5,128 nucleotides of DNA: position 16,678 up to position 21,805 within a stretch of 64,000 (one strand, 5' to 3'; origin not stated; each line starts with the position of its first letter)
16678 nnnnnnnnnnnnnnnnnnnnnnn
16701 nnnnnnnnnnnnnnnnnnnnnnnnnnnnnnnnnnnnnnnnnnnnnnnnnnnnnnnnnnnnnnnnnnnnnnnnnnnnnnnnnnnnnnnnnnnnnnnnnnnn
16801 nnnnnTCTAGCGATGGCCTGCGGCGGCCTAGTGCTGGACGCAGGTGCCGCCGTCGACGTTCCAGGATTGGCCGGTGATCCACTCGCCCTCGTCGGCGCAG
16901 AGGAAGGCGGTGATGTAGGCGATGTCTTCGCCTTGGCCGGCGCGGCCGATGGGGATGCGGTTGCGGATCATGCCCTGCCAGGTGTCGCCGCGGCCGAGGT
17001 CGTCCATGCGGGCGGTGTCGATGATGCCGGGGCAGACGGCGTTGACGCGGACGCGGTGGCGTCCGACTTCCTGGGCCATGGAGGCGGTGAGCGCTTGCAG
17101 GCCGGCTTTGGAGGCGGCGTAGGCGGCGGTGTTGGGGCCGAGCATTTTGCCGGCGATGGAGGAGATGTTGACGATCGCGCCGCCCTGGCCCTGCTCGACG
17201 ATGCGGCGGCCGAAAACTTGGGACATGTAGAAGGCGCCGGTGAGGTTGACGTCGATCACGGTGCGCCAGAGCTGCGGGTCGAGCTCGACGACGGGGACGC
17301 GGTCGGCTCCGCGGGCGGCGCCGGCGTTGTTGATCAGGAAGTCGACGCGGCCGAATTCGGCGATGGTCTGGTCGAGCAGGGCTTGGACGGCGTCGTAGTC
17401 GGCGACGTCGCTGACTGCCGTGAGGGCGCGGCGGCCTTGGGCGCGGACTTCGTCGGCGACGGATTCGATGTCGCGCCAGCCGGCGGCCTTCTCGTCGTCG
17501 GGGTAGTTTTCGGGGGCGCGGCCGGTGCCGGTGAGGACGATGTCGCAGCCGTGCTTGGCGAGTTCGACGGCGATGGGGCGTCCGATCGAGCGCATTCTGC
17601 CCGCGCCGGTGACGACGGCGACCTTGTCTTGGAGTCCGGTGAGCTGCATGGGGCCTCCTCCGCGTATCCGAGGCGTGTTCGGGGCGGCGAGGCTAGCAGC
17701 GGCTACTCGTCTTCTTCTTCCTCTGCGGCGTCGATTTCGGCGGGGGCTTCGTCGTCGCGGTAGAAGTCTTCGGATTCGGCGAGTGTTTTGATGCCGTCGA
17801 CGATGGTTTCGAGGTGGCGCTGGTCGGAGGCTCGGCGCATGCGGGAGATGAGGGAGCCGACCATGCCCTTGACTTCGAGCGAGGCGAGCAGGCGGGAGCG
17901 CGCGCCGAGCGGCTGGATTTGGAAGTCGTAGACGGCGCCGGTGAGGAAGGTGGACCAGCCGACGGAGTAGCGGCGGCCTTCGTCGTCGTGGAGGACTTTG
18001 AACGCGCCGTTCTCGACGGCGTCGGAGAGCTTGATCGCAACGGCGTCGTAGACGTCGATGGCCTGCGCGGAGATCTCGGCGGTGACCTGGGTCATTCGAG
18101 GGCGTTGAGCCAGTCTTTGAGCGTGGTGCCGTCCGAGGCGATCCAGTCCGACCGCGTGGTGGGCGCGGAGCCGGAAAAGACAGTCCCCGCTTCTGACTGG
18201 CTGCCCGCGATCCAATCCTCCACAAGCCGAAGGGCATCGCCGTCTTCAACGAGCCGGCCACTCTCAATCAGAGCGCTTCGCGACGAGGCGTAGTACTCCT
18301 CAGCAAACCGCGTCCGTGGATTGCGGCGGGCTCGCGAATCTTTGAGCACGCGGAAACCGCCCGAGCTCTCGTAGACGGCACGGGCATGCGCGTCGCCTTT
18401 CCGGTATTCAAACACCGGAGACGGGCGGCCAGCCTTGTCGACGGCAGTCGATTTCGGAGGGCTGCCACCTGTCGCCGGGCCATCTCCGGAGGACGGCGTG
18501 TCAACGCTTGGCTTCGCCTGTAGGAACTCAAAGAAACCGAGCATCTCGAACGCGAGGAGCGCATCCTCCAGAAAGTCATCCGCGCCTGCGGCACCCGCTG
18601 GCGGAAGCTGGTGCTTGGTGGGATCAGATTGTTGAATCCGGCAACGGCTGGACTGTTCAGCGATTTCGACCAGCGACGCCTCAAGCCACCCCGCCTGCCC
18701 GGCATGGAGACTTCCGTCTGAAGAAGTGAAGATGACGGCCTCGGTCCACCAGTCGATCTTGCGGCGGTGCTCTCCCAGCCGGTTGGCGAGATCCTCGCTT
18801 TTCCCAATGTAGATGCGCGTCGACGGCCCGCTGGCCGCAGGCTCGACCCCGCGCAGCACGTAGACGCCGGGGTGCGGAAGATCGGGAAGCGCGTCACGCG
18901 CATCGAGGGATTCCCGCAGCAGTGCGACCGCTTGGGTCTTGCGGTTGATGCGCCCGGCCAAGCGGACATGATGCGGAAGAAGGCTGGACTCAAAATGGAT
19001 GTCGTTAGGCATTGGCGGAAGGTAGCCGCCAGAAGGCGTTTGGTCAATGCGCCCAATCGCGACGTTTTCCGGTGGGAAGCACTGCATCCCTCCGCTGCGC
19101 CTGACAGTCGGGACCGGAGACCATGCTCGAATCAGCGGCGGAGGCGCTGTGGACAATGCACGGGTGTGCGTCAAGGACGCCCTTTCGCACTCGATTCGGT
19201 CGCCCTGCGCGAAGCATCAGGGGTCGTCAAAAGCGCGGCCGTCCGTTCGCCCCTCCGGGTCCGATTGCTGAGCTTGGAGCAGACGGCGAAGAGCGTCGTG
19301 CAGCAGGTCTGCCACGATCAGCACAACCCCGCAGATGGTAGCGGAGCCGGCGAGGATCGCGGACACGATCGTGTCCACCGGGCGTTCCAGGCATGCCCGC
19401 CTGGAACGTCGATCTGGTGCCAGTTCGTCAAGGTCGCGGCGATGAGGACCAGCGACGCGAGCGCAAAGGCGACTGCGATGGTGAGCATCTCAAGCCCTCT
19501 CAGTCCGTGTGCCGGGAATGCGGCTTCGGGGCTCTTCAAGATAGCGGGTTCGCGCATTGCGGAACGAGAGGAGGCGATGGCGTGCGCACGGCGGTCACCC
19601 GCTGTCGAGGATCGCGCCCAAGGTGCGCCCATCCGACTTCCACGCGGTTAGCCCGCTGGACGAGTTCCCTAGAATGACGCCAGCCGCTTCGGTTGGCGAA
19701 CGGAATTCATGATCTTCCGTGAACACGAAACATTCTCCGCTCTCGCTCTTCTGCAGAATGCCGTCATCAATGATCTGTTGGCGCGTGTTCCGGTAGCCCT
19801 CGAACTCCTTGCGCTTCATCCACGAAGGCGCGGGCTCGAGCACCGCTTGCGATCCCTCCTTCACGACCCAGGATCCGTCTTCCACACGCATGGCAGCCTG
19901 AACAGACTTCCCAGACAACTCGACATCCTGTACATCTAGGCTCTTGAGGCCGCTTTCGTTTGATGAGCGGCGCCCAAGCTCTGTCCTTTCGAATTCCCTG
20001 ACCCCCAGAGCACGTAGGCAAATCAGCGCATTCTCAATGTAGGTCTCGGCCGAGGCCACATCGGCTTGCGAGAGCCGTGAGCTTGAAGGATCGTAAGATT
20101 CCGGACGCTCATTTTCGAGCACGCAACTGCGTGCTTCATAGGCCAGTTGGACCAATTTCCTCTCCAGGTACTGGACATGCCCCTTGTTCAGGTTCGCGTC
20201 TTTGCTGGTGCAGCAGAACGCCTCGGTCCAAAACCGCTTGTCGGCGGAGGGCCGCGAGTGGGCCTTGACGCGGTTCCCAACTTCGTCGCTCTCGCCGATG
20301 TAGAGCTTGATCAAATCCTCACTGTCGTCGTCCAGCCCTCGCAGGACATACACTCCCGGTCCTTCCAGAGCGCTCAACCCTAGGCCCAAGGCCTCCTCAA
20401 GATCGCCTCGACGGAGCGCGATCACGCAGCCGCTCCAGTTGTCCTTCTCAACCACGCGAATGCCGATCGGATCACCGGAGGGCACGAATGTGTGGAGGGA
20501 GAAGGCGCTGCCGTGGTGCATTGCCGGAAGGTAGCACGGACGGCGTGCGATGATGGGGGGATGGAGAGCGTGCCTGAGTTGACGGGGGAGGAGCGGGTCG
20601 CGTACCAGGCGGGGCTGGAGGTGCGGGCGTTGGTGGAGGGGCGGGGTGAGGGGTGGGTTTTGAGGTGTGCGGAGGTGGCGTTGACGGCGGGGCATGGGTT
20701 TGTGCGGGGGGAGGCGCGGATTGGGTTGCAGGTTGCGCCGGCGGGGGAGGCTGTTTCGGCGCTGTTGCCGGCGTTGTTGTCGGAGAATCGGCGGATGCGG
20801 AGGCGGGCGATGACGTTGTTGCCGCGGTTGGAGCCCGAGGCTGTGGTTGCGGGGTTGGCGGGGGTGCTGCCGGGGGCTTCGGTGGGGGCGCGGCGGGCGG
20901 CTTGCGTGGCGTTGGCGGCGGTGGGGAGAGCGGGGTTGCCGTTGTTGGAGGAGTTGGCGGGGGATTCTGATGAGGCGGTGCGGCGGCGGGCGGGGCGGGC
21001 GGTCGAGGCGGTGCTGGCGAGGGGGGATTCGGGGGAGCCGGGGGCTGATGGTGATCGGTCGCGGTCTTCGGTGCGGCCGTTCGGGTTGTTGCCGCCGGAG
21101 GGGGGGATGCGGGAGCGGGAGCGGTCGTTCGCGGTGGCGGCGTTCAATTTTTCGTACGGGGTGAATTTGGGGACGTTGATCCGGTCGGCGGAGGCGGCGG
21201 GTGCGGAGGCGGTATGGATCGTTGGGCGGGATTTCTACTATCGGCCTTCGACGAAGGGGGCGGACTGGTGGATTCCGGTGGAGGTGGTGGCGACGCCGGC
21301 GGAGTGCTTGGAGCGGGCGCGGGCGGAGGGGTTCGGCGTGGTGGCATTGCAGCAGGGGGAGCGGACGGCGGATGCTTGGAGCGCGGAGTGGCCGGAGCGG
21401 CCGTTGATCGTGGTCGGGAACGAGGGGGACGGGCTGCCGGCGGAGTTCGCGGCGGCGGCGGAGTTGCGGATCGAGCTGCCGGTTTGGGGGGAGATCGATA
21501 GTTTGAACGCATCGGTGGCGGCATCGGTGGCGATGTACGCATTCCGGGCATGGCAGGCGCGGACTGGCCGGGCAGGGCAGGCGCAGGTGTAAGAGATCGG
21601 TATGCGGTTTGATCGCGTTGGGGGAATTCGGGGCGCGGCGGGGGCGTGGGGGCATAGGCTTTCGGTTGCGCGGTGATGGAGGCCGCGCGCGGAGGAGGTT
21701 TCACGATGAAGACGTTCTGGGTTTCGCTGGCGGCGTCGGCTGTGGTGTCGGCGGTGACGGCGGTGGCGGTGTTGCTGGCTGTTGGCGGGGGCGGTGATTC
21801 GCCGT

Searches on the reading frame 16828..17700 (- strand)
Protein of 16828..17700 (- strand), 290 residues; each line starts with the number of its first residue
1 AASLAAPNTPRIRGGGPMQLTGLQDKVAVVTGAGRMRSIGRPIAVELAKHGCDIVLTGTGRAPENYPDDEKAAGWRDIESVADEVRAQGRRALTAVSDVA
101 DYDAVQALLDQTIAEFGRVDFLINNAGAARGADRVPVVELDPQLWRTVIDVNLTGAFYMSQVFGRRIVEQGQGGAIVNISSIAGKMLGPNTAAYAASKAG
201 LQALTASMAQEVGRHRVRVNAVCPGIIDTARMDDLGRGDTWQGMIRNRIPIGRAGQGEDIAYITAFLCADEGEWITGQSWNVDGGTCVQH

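Call 98: search_protein_families(library=pfam, proteins=[window:16828-17700:-], max_evalue=0.001)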
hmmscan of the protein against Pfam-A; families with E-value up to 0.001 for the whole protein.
window:16828-17700:- (290 aa): 4 families
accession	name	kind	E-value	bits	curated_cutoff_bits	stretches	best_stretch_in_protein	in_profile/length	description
PF13561.12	adh_short_C2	-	9e-60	202.6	27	1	32-285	1-234/236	Enoyl-(Acyl carrier protein) reductase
PF00106.31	adh_short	-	2.5e-50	171.1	26.6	1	26-234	1-189/195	short chain dehydrogenase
PF08659.16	KR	-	8.6e-12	45.8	22.6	1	31-210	6-165/180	KR domain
PF23441.1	SDR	-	2e-06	27.8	27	1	99-286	70-255/258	SDR-like rossmann domain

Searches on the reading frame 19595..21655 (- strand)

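Call 98: search_protein_families(library=pfam, proteins=[window:19595-21655:-], max_evalue=0.001)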
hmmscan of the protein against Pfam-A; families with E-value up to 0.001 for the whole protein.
window:19595-21655:- (686 aa): 1 family
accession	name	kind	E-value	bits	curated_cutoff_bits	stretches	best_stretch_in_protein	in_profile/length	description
PF14267.11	DUF4357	-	5.1e-16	58.8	38.4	1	625-679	1-54/54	Domain of unknown function (DUF4357)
